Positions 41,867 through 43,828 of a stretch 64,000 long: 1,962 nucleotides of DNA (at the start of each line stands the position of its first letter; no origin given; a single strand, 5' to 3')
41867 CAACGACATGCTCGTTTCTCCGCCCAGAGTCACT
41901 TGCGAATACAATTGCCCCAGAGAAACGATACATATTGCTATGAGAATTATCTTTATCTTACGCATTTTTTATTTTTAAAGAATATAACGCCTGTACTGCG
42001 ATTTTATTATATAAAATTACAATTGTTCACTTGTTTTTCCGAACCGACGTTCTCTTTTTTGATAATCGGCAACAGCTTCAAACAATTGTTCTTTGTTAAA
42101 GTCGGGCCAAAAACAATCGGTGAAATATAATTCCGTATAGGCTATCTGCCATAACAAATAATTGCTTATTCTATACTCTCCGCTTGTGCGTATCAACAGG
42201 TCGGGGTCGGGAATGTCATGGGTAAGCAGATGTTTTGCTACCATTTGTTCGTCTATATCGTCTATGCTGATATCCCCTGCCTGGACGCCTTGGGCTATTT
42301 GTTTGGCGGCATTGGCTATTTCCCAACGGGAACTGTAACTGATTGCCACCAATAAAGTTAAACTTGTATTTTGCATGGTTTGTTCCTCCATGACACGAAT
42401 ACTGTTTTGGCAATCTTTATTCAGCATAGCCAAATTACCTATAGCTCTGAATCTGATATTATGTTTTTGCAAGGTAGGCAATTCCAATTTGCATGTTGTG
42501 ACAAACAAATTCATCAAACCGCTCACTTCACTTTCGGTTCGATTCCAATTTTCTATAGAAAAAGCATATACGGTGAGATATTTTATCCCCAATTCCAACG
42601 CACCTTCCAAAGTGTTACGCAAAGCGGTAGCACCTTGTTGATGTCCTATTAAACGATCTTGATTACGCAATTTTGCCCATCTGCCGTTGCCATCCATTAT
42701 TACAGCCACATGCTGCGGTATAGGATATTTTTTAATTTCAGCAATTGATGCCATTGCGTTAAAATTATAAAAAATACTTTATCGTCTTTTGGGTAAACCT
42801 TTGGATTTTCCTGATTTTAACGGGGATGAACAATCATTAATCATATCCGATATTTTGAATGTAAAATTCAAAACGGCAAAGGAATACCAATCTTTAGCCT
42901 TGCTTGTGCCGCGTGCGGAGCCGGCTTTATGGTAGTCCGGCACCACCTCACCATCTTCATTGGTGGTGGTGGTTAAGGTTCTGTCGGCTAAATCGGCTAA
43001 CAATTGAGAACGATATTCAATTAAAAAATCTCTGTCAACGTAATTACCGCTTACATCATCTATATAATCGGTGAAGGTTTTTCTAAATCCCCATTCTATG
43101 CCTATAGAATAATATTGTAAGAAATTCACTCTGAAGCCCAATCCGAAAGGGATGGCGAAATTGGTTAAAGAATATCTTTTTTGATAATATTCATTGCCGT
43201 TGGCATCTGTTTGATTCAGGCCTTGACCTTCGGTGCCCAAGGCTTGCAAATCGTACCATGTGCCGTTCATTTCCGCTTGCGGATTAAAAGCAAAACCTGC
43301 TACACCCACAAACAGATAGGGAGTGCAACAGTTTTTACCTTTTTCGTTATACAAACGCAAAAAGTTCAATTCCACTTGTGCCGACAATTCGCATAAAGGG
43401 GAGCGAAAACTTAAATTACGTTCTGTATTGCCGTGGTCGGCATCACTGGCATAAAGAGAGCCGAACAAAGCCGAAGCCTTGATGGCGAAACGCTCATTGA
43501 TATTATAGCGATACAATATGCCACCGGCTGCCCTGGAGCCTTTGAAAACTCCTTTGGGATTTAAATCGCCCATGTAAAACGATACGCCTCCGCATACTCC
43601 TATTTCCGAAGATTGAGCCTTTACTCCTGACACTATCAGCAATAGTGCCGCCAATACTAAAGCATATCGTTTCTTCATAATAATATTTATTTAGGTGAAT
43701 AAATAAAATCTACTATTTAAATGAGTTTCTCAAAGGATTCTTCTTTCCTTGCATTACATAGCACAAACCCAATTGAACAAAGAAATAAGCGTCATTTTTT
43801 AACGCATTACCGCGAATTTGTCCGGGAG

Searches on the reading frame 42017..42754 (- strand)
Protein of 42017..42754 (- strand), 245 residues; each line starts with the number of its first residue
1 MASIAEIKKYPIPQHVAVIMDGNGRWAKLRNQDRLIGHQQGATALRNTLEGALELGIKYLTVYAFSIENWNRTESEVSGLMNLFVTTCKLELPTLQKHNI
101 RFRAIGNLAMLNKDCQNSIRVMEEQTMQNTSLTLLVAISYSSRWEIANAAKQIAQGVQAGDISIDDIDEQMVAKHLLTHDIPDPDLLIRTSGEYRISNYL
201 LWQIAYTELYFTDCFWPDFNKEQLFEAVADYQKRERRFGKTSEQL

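Call 9: search_protein_families(library=pfam, proteins=[window:42017-42754:-], max_evalue=0.001)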
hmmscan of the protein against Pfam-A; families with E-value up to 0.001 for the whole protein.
window:42017-42754:- (245 aa): 1 family
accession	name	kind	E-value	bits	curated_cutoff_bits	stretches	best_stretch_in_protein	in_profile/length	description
PF01255.24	Prenyltransf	-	1.9e-86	289.6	27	1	19-239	1-219/219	Putative undecaprenyl diphosphate synthase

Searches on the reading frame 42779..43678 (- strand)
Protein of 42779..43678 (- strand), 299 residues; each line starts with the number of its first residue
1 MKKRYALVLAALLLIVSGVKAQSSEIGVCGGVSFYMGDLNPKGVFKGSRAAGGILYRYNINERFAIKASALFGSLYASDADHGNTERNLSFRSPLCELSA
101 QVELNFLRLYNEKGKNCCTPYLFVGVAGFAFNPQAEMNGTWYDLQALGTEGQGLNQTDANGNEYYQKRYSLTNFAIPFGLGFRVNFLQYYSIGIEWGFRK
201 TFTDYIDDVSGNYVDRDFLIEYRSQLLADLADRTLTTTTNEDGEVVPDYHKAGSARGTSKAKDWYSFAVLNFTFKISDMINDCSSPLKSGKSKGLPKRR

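Call 9: search_protein_families(library=pfam, proteins=[window:42779-43678:-], max_evalue=0.001)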
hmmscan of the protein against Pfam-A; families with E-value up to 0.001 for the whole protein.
window:42779-43678:- (299 aa): 2 families
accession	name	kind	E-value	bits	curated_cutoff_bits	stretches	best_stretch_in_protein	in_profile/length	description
PF19573.5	DUF6089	-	2.8e-23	82.9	23.2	1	9-139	6-139/226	Domain of unknown function (DUF6089)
PF13505.12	OMP_b-brl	-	1.1e-06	29.4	28.7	1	9-206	3-158/175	Outer membrane protein beta-barrel domain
